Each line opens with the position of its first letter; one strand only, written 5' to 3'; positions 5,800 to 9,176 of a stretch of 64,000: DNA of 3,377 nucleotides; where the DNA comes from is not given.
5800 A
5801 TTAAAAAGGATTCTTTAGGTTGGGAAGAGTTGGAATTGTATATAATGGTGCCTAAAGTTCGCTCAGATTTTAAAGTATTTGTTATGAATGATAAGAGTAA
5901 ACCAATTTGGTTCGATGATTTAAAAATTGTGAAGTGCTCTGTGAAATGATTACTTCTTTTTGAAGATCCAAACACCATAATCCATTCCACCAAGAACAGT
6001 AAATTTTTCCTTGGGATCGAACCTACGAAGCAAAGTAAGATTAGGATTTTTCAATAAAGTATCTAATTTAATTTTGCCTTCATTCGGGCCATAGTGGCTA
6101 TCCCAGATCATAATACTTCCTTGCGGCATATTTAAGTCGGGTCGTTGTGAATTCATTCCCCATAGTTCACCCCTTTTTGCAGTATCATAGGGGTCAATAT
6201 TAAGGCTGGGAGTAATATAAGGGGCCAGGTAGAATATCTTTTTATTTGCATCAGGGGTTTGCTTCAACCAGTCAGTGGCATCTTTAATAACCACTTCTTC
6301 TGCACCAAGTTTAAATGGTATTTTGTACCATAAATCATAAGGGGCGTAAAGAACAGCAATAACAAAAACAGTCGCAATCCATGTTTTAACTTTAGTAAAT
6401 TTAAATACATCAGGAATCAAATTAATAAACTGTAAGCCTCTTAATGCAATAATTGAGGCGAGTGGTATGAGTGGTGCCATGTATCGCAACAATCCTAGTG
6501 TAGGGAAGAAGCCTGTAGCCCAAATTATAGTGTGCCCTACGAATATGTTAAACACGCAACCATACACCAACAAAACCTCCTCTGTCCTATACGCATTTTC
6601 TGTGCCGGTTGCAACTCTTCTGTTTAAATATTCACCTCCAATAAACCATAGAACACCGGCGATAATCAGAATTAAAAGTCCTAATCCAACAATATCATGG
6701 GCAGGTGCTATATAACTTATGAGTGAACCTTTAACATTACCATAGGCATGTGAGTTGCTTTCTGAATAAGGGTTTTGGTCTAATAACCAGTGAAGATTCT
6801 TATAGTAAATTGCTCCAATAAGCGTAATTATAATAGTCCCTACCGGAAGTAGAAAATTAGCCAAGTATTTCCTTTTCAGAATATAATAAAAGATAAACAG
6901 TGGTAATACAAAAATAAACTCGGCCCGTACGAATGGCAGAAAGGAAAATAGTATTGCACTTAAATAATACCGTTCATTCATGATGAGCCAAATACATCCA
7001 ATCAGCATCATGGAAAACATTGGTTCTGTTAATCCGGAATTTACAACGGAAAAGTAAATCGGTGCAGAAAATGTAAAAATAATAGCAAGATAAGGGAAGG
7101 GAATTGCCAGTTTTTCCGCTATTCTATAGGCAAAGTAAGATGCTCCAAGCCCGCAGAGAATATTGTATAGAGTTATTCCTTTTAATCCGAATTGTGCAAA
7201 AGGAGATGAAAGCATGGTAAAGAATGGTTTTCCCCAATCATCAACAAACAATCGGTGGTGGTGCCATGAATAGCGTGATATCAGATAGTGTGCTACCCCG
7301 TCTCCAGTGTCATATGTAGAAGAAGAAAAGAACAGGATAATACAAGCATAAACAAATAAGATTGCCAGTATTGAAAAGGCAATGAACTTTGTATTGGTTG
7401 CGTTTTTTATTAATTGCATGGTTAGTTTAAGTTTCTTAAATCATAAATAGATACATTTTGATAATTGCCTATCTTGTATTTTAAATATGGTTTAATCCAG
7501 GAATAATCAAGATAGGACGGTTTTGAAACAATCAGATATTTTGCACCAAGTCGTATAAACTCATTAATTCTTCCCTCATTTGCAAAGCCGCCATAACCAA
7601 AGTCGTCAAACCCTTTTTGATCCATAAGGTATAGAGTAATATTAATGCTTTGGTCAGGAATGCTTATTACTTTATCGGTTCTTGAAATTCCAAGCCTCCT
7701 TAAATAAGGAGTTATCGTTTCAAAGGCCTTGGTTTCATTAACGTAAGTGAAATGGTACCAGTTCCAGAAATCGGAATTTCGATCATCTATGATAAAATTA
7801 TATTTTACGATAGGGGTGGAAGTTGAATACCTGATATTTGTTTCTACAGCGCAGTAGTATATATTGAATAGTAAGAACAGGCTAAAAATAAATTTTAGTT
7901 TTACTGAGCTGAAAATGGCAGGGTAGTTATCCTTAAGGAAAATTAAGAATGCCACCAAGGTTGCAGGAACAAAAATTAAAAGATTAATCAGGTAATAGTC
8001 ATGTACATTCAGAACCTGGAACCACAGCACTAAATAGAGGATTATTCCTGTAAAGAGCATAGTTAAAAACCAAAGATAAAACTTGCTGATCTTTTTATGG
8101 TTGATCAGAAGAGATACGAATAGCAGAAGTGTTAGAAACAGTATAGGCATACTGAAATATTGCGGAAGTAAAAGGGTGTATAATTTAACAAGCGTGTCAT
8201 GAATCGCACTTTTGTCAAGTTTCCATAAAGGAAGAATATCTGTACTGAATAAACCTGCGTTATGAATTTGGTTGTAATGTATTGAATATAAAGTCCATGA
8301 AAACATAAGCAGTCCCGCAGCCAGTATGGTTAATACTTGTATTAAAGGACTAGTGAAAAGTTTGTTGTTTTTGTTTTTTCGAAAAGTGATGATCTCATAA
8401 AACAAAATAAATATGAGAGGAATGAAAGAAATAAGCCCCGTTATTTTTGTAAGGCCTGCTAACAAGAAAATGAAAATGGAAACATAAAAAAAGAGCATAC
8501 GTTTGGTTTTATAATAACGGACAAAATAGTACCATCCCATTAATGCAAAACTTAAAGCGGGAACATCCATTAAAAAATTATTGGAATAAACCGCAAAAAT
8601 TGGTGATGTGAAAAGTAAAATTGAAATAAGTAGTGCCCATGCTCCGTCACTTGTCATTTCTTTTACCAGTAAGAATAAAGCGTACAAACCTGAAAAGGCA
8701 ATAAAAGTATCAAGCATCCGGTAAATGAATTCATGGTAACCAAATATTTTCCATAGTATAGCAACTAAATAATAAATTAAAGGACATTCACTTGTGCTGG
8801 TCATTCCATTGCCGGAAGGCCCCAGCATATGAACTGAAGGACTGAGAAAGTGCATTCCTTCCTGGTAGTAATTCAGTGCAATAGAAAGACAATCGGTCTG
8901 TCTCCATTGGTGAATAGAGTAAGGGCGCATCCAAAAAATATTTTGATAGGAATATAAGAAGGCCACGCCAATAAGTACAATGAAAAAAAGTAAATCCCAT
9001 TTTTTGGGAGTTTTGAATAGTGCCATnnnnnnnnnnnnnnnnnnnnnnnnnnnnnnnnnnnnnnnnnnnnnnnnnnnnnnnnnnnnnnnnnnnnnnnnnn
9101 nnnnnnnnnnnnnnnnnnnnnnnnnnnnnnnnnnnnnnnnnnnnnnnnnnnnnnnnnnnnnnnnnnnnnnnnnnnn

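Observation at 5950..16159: Seven-gene minus-strand block: MBOAT + three AlgX/PatB-like paralogues + three GT-C glycosyltransferases. Candidate uncharacterised periplasmic glycosylation/O-acylation system.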

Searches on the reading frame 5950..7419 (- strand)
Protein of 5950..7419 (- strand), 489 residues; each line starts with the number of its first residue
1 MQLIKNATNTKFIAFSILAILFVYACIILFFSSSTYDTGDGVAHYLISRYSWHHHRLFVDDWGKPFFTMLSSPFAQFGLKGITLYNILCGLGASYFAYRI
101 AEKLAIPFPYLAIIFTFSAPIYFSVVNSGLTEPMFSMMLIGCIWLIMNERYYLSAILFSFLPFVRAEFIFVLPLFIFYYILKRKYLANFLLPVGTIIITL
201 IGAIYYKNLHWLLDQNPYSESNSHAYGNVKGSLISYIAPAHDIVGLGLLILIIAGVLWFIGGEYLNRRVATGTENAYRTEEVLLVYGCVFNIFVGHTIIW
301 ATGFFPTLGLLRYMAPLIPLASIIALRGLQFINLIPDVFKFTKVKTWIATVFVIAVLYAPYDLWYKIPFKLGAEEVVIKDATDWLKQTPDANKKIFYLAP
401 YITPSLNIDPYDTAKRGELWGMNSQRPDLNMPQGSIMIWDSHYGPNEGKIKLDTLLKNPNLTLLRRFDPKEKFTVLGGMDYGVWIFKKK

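Call 3: search_protein_families(library=pfam, proteins=[window:5950-7419:-], max_evalue=0.01)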
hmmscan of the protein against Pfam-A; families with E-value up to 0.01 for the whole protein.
window:5950-7419:- (489 aa): 0 families

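Call 4: search_protein_families(library=ncbifam, proteins=[window:5950-7419:-], max_evalue=0.01)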
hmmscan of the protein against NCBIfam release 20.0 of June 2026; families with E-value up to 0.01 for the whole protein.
window:5950-7419:- (489 aa): 1 family
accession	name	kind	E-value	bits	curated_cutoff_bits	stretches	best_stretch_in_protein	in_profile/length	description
NF046093.1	AZOBR_p60025_fam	subfamily_domain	1.4e-07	31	150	1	40-188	63-220/232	AZOBR_p60025 family cell surface glycopolymer formation protein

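Call 21: search_solved_structures(query=window:5950-7419:-, max_evalue=10)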
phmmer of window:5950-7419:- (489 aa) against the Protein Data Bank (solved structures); distinct sequences matched with E-value up to 10: 2.
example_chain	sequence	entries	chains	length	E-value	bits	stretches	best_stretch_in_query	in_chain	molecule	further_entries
1o51_A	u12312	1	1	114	0.86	11.6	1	62-99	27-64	Hypothetical protein TM0021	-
5nuh_C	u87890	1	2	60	1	11.3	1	353-399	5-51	Tyrosine-protein kinase HCK,Tyrosine-protein kinase HCK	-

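Call 23: find_homologous_proteins(query=window:5950-7419:-)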
Query window:5950-7419:- (489 aa): 139 proteins with E <= 0.001 among 8000 candidates; the best 120 are listed.
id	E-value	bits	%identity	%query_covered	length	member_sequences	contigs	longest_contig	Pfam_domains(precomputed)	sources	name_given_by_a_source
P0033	0.0e+0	1118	100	100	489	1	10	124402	-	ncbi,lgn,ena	-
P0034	3.9e-248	842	73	99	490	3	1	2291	-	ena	-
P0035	8.2e-248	841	74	99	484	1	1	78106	-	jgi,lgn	-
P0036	2.7e-239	813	71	100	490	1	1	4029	-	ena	-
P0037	8.4e-231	785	69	99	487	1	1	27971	-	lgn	-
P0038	2.1e-230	784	74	94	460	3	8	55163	-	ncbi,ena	-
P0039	1.2e-222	758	67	100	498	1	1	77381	-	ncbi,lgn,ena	-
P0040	1.1e-212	726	65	99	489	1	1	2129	-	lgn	-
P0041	8.2e-210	716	63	100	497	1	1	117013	-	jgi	jgi:Gpi18-like mannosyltransferase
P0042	2.2e-207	708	63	99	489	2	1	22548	-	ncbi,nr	ncbi:MAG TPA: hypothetical protein VK783_07970 [Bacteroidia bacterium]|nr:hypothetical protein [Bact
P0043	2.3e-185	635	66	86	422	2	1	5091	-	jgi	jgi:Gpi18-like mannosyltransferase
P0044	5.4e-178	611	57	99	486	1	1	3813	-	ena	-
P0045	9.1e-174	597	57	100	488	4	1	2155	-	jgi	jgi:hypothetical protein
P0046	2.2e-170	586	70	74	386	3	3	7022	-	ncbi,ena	-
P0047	3.4e-170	585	54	99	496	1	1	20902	-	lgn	-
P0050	2.1e-119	418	66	57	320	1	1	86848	PF09594.17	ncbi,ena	-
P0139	9.7e-54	201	31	91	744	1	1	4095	PF13641.13,PF00535.33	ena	-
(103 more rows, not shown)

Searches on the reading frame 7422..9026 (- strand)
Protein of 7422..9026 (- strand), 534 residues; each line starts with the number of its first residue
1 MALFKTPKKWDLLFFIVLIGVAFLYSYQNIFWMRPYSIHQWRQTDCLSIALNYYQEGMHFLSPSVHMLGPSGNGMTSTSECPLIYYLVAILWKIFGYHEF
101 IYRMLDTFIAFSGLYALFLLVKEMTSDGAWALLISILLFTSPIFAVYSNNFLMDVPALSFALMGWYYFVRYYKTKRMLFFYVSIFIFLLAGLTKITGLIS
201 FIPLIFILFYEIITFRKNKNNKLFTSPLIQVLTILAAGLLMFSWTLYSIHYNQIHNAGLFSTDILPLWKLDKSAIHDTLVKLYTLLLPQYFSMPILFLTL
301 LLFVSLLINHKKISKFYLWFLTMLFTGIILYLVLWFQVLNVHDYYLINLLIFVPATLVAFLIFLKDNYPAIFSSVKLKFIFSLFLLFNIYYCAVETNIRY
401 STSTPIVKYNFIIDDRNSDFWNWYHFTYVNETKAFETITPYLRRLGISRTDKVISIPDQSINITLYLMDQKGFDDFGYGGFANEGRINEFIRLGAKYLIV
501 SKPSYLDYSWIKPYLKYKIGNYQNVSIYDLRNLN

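Call 3: search_protein_families(library=pfam, proteins=[window:7422-9026:-], max_evalue=0.01)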
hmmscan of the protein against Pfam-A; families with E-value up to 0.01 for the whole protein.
window:7422-9026:- (534 aa): 2 families
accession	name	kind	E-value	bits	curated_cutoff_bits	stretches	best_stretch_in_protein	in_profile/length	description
PF02366.24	PMT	-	1.5e-08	34.9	22.7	1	91-249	74-235/245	Dolichyl-phosphate-mannose-protein mannosyltransferase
PF13231.12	PMT_2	-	2.7e-08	34.6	26.1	1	81-233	3-152/160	Dolichyl-phosphate-mannose-protein mannosyltransferase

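Call 4: search_protein_families(library=ncbifam, proteins=[window:7422-9026:-], max_evalue=0.01)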
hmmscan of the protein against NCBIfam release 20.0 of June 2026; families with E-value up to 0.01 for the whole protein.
window:7422-9026:- (534 aa): 0 families

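Call 20: search_solved_structures(query=window:7422-9026:-, max_evalue=10)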
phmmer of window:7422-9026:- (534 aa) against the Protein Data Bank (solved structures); distinct sequences matched with E-value up to 10: 2.
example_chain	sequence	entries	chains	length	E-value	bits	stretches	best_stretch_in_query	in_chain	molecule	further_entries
6yl3_B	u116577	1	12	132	0.41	12.6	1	394-466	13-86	Urease subunit beta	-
4z42_B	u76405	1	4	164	0.71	11.8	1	394-466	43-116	Urease subunit beta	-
